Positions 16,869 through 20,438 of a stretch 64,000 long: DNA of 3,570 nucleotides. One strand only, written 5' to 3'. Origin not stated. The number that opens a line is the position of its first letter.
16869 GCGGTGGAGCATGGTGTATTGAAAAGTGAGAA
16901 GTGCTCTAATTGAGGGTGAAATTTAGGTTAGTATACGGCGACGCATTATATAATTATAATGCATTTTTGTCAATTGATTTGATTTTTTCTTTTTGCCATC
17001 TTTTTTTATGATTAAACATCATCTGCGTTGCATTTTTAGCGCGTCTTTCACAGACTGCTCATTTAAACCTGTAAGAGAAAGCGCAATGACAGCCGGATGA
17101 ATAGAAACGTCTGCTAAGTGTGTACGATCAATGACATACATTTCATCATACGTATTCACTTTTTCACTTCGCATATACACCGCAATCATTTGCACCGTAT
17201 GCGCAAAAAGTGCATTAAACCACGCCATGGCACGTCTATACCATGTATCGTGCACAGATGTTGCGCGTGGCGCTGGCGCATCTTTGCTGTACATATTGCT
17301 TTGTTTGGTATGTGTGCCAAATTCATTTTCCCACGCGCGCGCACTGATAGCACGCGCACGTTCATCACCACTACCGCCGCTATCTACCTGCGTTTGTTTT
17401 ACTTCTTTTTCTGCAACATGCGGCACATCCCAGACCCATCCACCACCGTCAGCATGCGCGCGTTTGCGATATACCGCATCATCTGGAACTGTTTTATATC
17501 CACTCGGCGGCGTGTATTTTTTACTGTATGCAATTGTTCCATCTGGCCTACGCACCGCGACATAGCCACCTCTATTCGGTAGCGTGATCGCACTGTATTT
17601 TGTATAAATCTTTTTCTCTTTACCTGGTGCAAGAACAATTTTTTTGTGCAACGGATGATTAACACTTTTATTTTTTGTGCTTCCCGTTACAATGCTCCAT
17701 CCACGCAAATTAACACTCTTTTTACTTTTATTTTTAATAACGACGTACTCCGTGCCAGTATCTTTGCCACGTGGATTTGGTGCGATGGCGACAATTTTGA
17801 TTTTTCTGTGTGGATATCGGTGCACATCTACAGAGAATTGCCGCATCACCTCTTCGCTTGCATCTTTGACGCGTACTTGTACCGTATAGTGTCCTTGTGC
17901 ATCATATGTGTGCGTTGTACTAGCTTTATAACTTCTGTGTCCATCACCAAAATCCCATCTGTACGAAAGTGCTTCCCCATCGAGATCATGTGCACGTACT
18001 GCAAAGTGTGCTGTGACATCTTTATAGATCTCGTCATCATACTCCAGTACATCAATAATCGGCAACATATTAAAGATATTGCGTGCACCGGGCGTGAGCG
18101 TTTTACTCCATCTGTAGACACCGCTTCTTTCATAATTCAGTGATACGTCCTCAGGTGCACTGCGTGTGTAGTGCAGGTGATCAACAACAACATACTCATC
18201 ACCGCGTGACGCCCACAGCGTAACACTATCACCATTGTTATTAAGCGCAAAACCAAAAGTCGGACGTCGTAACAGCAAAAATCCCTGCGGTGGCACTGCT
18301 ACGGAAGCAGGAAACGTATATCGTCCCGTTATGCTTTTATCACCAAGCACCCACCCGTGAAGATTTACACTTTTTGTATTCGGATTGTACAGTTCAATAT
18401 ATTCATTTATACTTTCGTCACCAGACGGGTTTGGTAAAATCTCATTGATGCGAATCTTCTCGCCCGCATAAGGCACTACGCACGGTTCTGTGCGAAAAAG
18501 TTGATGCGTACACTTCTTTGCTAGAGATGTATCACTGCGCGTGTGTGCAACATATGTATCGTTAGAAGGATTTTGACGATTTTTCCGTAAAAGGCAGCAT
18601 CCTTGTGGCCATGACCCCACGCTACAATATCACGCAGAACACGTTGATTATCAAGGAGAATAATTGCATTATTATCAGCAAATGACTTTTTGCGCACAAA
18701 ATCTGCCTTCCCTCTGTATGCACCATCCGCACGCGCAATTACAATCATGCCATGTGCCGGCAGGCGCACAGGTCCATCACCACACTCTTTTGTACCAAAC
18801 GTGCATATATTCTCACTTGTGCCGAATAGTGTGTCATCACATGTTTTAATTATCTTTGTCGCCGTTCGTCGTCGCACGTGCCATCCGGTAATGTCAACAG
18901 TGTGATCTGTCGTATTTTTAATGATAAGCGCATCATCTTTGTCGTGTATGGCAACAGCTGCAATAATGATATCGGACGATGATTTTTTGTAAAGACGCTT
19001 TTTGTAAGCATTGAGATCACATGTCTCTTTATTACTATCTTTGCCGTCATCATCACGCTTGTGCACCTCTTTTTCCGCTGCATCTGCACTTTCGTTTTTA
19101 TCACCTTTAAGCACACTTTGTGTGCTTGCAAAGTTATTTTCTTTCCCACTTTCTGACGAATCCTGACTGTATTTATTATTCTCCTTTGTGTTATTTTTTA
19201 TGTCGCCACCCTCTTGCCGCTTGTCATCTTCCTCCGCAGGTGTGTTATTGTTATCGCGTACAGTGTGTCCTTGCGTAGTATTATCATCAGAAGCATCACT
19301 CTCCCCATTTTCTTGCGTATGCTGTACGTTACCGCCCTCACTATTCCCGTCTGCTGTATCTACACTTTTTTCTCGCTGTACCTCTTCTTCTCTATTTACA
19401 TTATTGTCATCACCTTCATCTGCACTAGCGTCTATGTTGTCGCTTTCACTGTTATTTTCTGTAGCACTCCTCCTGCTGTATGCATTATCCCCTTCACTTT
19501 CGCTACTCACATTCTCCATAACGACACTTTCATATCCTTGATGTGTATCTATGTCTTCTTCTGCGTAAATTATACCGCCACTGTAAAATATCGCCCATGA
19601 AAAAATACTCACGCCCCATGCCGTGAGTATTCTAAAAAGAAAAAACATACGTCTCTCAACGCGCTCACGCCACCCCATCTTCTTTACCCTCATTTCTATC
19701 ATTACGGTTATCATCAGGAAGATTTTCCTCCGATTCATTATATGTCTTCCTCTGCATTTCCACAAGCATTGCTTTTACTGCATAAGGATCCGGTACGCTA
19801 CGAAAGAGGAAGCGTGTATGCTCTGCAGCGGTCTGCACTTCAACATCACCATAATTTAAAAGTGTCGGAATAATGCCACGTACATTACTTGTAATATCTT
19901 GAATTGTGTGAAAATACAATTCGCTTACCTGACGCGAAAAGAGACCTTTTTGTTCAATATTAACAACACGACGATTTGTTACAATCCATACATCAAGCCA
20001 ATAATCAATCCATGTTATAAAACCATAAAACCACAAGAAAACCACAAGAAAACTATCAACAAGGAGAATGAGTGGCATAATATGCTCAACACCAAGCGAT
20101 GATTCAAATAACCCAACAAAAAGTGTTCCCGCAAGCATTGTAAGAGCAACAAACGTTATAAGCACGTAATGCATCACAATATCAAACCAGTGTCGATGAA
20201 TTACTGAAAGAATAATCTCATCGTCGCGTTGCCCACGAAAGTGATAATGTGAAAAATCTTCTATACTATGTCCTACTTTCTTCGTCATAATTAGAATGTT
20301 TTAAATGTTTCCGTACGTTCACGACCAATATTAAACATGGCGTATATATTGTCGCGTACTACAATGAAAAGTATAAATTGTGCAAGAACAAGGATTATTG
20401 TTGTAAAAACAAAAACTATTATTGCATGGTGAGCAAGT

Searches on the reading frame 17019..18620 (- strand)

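Call 8: search_protein_families(library=pfam, proteins=[window:17019-18620:-], max_evalue=0.00001)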
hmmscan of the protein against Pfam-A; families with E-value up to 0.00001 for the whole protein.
window:17019-18620:- (533 aa): 3 families
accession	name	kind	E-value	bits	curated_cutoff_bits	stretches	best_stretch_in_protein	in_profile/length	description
PF00932.25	LTD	-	4.8e-29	101.4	34.3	2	52-151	4-107/109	Lamin Tail Domain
PF18911.6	PKD_4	-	1.3e-16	60.8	27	1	184-257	1-74/85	PKD domain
PF00801.26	PKD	-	1.9e-13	50.6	23.5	1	204-266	17-80/80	PKD domain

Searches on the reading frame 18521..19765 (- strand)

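Call 8: search_protein_families(library=pfam, proteins=[window:18521-19765:-], max_evalue=0.00001)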
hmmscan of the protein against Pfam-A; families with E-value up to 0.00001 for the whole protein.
window:18521-19765:- (414 aa): 1 family
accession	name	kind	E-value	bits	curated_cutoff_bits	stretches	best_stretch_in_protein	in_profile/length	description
PF00932.25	LTD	-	1.1e-08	35.9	34.3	1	262-384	4-108/109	Lamin Tail Domain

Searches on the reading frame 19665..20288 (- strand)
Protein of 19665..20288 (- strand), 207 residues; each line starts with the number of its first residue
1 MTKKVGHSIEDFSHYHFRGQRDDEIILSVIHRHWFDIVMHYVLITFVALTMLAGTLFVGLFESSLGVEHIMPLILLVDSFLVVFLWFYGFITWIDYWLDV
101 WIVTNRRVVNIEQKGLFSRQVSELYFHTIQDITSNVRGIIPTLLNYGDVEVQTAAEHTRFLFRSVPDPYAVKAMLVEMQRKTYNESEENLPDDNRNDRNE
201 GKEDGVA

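Call 33: search_protein_families(library=pfam, proteins=[window:19665-20288:-], max_evalue=0.01)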
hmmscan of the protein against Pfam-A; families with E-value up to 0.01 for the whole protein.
window:19665-20288:- (207 aa): 2 families
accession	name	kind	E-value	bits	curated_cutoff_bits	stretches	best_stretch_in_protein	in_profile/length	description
PF03703.20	bPH_2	-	3.7e-08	33.9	22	1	101-173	6-76/78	Bacterial PH domain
PF01284.28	MARVEL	-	0.00026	21.5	32.8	1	29-99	27-100/135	Membrane-associating domain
